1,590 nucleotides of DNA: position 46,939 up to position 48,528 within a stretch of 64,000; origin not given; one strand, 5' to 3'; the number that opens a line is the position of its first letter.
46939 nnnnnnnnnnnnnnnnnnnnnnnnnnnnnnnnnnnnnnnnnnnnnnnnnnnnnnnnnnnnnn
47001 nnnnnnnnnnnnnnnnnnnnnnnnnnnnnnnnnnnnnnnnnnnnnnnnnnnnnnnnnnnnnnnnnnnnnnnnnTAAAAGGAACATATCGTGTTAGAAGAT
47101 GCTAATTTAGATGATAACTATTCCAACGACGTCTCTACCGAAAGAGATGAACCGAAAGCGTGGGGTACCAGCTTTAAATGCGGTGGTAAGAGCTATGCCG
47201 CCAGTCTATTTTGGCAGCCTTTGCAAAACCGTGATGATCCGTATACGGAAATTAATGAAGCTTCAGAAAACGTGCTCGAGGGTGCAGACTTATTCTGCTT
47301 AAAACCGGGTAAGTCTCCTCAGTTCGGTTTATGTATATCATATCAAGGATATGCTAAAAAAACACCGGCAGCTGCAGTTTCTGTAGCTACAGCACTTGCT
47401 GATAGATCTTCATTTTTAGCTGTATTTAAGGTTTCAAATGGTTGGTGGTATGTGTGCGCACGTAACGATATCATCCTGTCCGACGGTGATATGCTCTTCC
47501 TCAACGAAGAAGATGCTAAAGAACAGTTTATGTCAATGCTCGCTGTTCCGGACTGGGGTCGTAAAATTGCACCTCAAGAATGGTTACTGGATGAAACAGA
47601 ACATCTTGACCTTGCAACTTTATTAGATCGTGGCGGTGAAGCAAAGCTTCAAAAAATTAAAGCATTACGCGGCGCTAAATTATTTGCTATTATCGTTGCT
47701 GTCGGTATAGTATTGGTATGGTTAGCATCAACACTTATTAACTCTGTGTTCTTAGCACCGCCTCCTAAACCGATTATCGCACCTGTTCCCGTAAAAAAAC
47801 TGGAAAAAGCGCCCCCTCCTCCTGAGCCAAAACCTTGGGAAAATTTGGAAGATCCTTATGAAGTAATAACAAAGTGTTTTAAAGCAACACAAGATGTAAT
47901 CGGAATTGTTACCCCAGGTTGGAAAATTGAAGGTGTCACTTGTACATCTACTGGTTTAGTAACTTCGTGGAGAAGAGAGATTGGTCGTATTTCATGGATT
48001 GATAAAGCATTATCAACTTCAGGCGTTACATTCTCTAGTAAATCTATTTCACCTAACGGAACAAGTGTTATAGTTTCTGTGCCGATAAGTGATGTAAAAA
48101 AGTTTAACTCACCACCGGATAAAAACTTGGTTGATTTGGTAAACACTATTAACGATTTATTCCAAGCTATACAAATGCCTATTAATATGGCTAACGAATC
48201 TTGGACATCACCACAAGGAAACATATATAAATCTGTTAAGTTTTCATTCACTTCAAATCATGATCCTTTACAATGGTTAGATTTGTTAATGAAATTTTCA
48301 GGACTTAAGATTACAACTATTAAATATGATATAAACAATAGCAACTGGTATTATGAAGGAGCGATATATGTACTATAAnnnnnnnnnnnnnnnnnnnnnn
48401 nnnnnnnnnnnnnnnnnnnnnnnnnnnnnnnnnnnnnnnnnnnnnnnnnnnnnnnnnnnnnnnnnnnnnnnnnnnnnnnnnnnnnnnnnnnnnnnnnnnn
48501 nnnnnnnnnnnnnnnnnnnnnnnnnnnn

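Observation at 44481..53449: R64/ICE-like type IVb (thin-pilus-type) biogenesis operon with expanded components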

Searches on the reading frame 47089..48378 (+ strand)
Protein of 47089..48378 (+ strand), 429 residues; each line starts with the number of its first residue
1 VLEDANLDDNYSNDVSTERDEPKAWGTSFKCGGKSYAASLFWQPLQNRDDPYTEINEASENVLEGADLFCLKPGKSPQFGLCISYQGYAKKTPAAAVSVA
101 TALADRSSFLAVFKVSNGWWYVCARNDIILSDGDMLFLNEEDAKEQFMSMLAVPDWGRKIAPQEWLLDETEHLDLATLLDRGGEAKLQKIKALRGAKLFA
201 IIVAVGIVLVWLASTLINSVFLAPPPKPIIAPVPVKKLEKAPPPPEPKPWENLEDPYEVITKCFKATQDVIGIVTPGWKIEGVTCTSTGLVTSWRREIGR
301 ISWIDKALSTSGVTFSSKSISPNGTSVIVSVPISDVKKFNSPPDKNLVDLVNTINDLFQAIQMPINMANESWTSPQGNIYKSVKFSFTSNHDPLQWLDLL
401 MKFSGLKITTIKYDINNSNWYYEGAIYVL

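Call 3: search_protein_families(library=pfam, proteins=[window:47089-48378:+], max_evalue=0.1)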
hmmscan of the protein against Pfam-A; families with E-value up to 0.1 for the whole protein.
window:47089-48378:+ (429 aa): 1 family
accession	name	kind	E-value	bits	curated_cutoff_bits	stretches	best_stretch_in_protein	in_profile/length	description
PF06864.17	PAP_PilO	-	8.2e-18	64.9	26.7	1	37-428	2-419/419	Pilin accessory protein (PilO)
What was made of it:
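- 47089..48378 (+): PilO2/BfpC-family bitopic inner-membrane protein (429 aa), with a hydrophobic segment at about residues 198-222. PF06864 8e-18 over residues 37-428 (call 3).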

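Call 4: search_protein_families(library=ncbifam, proteins=[window:47089-48378:+], max_evalue=0.1)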
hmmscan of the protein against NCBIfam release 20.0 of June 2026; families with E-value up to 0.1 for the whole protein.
window:47089-48378:+ (429 aa): 1 family
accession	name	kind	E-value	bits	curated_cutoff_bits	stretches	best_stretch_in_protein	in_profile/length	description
NF047362.1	CT392_fam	equivalog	0.057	12.3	160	1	281-362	36-116/383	CT392 family protein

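Call 10: find_homologous_proteins(query=window:47089-48378:+, max_evalue=0.001)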
Query window:47089-48378:+ (429 aa): 686 proteins with E <= 0.001 among 8000 candidates; the best 120 are listed.
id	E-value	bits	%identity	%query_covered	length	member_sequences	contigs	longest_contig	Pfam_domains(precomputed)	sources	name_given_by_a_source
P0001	1.1e-290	982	100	100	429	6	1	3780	PF06864.18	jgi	jgi:hypothetical protein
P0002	9.0e-269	909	93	100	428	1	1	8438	PF06864.18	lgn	-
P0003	2.8e-252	855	85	100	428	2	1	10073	PF06864.18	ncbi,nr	ncbi:MAG: type 4b pilus protein PilO2 [Alphaproteobacteria bacterium]|nr:type 4b pilus protein PilO2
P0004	3.4e-244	828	82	100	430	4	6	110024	PF06864.18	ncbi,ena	-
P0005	7.6e-243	824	82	100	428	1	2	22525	PF06864.18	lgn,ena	-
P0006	2.0e-242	822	82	100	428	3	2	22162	PF06864.18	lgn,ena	-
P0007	3.8e-242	822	81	100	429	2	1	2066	PF06864.18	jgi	-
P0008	5.6e-242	821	82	100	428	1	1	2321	PF06864.18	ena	-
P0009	3.8e-237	805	80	100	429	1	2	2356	PF06864.18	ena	-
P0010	8.7e-237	804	79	100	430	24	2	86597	PF06864.18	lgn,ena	-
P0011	1.4e-235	800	79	100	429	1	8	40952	PF06864.18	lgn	-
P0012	2.1e-235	799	79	100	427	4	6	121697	PF06864.18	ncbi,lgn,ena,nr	ncbi:MAG: type 4b pilus protein PilO2 [Alphaproteobacteria bacterium]|nr:type 4b pilus protein PilO2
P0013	3.2e-235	799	79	100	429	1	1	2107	PF06864.18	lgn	-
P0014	4.5e-234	795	78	100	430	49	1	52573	PF06864.18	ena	-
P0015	1.5e-233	793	78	100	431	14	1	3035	PF06864.18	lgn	-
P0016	5.6e-233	791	77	100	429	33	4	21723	PF06864.18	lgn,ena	-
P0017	1.3e-232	790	78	100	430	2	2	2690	PF06864.18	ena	-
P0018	2.0e-232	790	78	100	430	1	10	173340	PF06864.18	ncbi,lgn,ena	-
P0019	2.1e-232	789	78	100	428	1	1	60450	PF06864.18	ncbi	-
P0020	1.0e-231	787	78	100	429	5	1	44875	PF06864.18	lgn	-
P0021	1.5e-231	787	78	100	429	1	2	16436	PF06864.18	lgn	-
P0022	2.5e-231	786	77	100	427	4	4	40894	PF06864.18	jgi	-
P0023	2.6e-231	786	79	100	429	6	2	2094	PF06864.18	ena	-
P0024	3.6e-231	785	77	100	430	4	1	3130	PF06864.18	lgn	-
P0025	1.2e-229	780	76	100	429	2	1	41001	PF06864.18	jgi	-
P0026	3.8e-229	779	77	100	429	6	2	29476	PF06864.18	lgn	-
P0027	1.5e-228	777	78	100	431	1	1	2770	PF06864.18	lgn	-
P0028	7.0e-228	775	77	100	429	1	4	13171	PF06864.18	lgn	-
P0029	7.4e-228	774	76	100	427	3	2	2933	PF06864.18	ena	-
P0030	2.6e-225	766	76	100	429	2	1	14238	PF06864.18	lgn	-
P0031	7.6e-224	761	74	100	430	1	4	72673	PF06864.18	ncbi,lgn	-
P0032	1.3e-222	757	76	100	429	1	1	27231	PF06864.18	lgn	-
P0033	1.8e-220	750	74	100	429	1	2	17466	PF06864.18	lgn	-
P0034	3.3e-218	743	73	100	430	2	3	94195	PF06864.18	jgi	jgi:hypothetical protein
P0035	8.0e-201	685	68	100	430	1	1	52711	PF06864.18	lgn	-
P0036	2.7e-196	670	66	100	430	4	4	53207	PF06864.18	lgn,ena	-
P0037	2.8e-196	670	66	100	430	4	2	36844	PF06864.18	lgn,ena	-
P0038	2.3e-195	667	66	100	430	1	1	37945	PF06864.18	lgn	-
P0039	4.7e-190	650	65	100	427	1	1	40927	PF06864.18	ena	-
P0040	5.5e-189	646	64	100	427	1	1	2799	PF06864.18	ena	-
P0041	5.0e-188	643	65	100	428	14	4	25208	PF06864.18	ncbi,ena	-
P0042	6.4e-188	643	64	100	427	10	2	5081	PF06864.18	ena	-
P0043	2.4e-186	638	62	100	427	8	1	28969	PF06864.18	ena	-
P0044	6.0e-186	636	64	100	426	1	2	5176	PF06864.18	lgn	-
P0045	1.5e-184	632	63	100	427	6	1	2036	PF06864.18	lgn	-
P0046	1.3e-183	629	62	100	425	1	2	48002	PF06864.18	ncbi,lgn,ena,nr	ncbi:MAG: type 4b pilus protein PilO2 [Alphaproteobacteria bacterium]|nr:type 4b pilus protein PilO2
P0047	8.5e-183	626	62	100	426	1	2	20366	PF06864.18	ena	-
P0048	3.7e-181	621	62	100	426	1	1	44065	PF06864.18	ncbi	-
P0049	1.9e-179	615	62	100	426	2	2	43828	PF06864.18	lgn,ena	-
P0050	6.6e-179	613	62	100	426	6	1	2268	PF06864.18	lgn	-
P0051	2.8e-178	611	62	100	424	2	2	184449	PF06864.18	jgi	-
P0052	7.0e-177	607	60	100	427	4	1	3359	PF06864.18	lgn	-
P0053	6.7e-176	603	60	100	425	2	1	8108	PF06864.18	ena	-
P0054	1.4e-172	592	59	100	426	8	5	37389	PF06864.18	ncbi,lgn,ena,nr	ncbi:MAG: type 4b pilus protein PilO2 [Alphaproteobacteria bacterium]|nr:type 4b pilus protein PilO2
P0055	2.2e-172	592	59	100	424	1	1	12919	PF06864.18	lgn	-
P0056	1.5e-171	589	60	100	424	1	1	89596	PF06864.18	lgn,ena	-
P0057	2.5e-171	588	59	100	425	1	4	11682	PF06864.18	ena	-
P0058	4.5e-171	587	59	100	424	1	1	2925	PF06864.18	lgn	-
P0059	9.5e-171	586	59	100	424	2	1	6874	PF06864.18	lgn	-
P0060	9.9e-171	586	59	100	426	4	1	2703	PF06864.18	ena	-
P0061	1.8e-170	585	60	100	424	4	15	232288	PF06864.18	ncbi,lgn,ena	-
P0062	5.9e-170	584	59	100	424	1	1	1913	PF06864.18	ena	-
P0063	9.6e-170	583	59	100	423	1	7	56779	PF06864.18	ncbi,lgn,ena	-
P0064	1.1e-169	583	59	100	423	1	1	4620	PF06864.18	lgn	-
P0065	1.4e-169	582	59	100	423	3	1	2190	PF06864.18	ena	-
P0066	1.5e-169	582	57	100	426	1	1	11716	PF06864.18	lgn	-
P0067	2.6e-169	582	58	100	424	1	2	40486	PF06864.18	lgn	-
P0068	3.7e-169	581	59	100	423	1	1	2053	PF06864.18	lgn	-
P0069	6.0e-169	580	59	100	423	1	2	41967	PF06864.18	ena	-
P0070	8.8e-169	580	59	100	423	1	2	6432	PF06864.18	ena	-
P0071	1.2e-168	579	59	100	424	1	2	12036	PF06864.18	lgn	-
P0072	1.3e-168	579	59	100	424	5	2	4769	PF06864.18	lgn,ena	-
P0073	1.6e-168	579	59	100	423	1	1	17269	PF06864.18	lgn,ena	-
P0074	4.7e-168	577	58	100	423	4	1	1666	PF06864.18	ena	-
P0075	6.6e-168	577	59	100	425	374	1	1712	PF06864.18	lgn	-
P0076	8.5e-168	577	59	100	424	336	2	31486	PF06864.18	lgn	-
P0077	8.9e-168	576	57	100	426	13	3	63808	PF06864.18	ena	-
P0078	1.7e-167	576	57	100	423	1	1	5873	PF06864.18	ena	-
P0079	2.0e-167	575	58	100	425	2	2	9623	PF06864.18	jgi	-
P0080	4.2e-167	574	57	100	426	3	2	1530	PF06864.18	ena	-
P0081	5.1e-167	574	58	100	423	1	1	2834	PF06864.18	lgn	-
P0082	3.1e-166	571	58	100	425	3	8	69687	PF06864.18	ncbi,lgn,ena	-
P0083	3.5e-166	571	58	100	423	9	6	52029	PF06864.18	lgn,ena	-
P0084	3.9e-166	571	57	100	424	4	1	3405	PF06864.18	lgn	-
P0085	7.6e-166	570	56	100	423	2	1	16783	PF06864.18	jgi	-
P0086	1.0e-165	570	59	98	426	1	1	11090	PF06864.18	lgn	-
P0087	2.2e-165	569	58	100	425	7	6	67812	PF06864.18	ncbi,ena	-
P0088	2.4e-165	568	57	100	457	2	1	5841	PF06864.18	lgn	-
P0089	7.2e-165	567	58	100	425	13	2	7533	PF06864.18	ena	-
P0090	1.9e-164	566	57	100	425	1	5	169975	PF06864.18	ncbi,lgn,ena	-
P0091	3.1e-164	565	57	100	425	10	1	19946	PF06864.18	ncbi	-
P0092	1.1e-163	563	55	100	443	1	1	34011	PF06864.18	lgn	-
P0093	1.5e-163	563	55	100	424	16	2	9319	PF06864.18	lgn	-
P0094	2.9e-163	562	56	100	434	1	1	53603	PF06864.18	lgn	-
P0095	3.0e-163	562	59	95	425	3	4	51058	PF06864.18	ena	-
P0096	1.2e-162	560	57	100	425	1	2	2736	PF06864.18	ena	-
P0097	4.2e-162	558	58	97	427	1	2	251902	PF06864.18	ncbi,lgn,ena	-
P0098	4.7e-162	558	55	100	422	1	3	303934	PF06864.18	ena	-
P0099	4.9e-162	558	56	100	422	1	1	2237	PF06864.18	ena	-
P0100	5.7e-162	557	54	100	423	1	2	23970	PF06864.18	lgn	-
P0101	9.7e-162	557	57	100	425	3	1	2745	PF06864.18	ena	-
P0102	2.7e-161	555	56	100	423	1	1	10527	PF06864.18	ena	-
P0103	1.1e-160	553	57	100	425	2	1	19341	PF06864.18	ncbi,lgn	-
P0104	1.3e-160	553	56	100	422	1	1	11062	PF06864.18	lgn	-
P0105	2.0e-160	552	59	95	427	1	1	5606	PF06864.18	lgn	-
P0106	6.0e-160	551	57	96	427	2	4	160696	PF06864.18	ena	-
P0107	7.8e-160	550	55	100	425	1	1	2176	PF06864.18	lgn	-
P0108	1.2e-159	550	56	100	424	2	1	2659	PF06864.18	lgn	-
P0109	1.6e-159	549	54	100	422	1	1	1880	PF06864.18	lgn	-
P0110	1.4e-158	546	55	100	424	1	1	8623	PF06864.18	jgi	-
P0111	9.3e-158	543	54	100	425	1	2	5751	PF06864.18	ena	-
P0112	1.0e-157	543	55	100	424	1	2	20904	PF06864.18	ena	-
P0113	7.9e-157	540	56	96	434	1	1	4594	PF06864.18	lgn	-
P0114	1.4e-156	540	54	100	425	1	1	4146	PF06864.18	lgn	-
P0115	2.1e-156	539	54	100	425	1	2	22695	PF06864.18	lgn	-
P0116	3.4e-156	538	53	100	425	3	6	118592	PF06864.18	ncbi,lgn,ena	-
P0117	1.7e-155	536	55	95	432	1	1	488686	PF06864.18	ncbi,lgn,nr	ncbi:MAG: type 4b pilus protein PilO2 [Alphaproteobacteria bacterium]|nr:type 4b pilus protein PilO2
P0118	3.7e-155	535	54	100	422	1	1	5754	PF06864.18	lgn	-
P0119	5.4e-155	534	53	100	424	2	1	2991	PF06864.18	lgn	-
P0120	9.0e-155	534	55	100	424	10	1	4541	PF06864.18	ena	-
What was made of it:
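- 47089..48378 (+): Close homologues are named 'type 4b pilus protein PilO2' by NCBI (call 10).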

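Call 14: find_related_loci(query=A1, collection=genome_contigs, flank=10000)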
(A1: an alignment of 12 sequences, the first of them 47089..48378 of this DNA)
Query A1 (429 aa) in genome_contigs; peptide patterns used: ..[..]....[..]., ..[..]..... (x = any residue, [..] = any of these).
258 stretches matched a pattern; 220 encode a relative of the query (tblastn E <= 1e-3); the best 80 are kept; 80 distinct loci.
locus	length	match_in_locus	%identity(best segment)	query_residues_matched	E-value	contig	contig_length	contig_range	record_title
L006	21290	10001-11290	79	1-429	0e+0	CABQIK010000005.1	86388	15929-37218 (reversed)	MAG TPA_asm: uncultured Alphaproteobacteria bacterium isolate MGYG-HGUT-00610 genome assembly, contig: GUT_GENOME018669_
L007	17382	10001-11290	77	1-429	0e+0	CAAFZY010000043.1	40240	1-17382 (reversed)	MAG TPA_asm: Alphaproteobacteria bacterium, isolate HGM16767, WGS project CAAFZY010000000 data, contig: SRS475987_54_k11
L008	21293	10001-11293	77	1-429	0e+0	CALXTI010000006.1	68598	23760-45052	MAG: uncultured Alphaproteobacteria bacterium isolate BRZ_LA__bin12 genome assembly, contig: BRZ_LA__NODE_207_length_685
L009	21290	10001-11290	78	1-429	0e+0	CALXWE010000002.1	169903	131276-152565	MAG: uncultured Alphaproteobacteria bacterium isolate BRZ_SP__bin53 genome assembly, contig: BRZ_SP__NODE_58_length_1699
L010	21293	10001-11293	77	1-429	0e+0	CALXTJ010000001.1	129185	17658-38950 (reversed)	MAG: uncultured Alphaproteobacteria bacterium isolate BRZ_KS__bin114 genome assembly, contig: BRZ_KS__NODE_125_length_12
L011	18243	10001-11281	79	1-429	0e+0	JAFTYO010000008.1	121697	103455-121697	MAG: Alphaproteobacteria bacterium isolate RGIG4267 Roe_deer_Colon.Co__c345518, whole genome shotgun sequence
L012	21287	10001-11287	78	1-429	0e+0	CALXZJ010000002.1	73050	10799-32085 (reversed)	MAG: uncultured Alphaproteobacteria bacterium isolate BRZ_EQ__bin53 genome assembly, contig: BRZ_EQ__NODE_831_length_730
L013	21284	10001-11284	78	1-428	0e+0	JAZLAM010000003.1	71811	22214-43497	MAG: Alphaproteobacteria bacterium isolate T1900045076_TC20190070.MAGScoT_cleanbin_000006 SGB_4637_k141_1298105, whole g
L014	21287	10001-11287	77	1-429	0e+0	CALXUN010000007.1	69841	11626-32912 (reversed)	MAG: uncultured Alphaproteobacteria bacterium isolate BRZ_FB__bin86 genome assembly, contig: BRZ_FB__NODE_532_length_698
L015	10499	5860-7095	81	1-413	0e+0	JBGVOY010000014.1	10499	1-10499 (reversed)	MAG: Alphaproteobacteria bacterium isolate fecal_MAG_20 fecal_MAG_20_contig_0014, whole genome shotgun sequence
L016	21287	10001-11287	77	1-429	0e+0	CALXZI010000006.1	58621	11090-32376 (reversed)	MAG: uncultured Alphaproteobacteria bacterium isolate BRZ_RN__bin68 genome assembly, contig: BRZ_RN__NODE_529_length_586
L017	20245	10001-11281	77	1-429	0e+0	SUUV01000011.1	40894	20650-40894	MAG: Alphaproteobacteria bacterium isolate SIG55 NODE_21166_length_40894_cov_2.845586, whole genome shotgun sequence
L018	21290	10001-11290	74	1-429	0e+0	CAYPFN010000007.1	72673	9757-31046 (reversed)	MAG TPA_asm: uncultured Azospirillaceae bacterium isolate SRP141132_co1_303 genome assembly, contig: NODE_155_length_726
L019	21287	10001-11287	82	1-428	0e+0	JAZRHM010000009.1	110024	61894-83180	MAG: Alphaproteobacteria bacterium isolate T1900045481_YK20190175.MAGScoT_cleanbin_000003 SGB_7321_k141_2028243, whole g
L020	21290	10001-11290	79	1-429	0e+0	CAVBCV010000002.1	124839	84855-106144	Lachnospiraceae bacterium isolate H07603-L1_cleanbin_000017 genome assembly, contig: Spades_H07603-L1_contig_75, whole g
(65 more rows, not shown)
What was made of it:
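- The organisms live in animal guts (call 14).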

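Call 28: search_solved_structures(query=window:47089-48378:+, max_evalue=1)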
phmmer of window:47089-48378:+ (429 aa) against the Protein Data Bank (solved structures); distinct sequences matched with E-value up to 1: 13.
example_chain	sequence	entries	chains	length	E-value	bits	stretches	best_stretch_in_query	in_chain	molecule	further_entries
3vhj_A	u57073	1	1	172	0.002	20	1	31-178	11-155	BfpC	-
7kk9_A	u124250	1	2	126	0.9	11.3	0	197-230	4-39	Putative fluoride ion transporter CrcB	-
6b2a_A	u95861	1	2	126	0.91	11.3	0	197-230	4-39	Fluoride ion transporter CrcB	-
6bx5_A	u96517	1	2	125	0.91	11.3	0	197-230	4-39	Putative fluoride ion transporter CrcB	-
7kka_A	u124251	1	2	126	0.91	11.3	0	197-230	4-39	Putative fluoride ion transporter CrcB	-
6b2b_A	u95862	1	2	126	0.91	11.2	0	197-230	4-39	Fluoride ion transporter CrcB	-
6bx4_A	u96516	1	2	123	0.91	11.2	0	197-230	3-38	Fluoride ion transporter CrcB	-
7kkb_A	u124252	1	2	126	0.91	11.2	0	197-230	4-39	Putative fluoride ion transporter CrcB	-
6b2d_A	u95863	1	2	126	0.92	11.2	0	197-230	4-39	Fluoride ion transporter CrcB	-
6b24_A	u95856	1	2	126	0.92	11.2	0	197-230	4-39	Fluoride ion transporter CrcB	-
7kkr_A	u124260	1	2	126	0.92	11.2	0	197-230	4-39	Putative fluoride ion transporter CrcB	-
7kk8_A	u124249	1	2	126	0.92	11.2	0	197-230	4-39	Putative fluoride ion transporter CrcB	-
5a43_A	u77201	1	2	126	0.92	11.2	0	197-230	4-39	PUTATIVE FLUORIDE ION TRANSPORTER CRCB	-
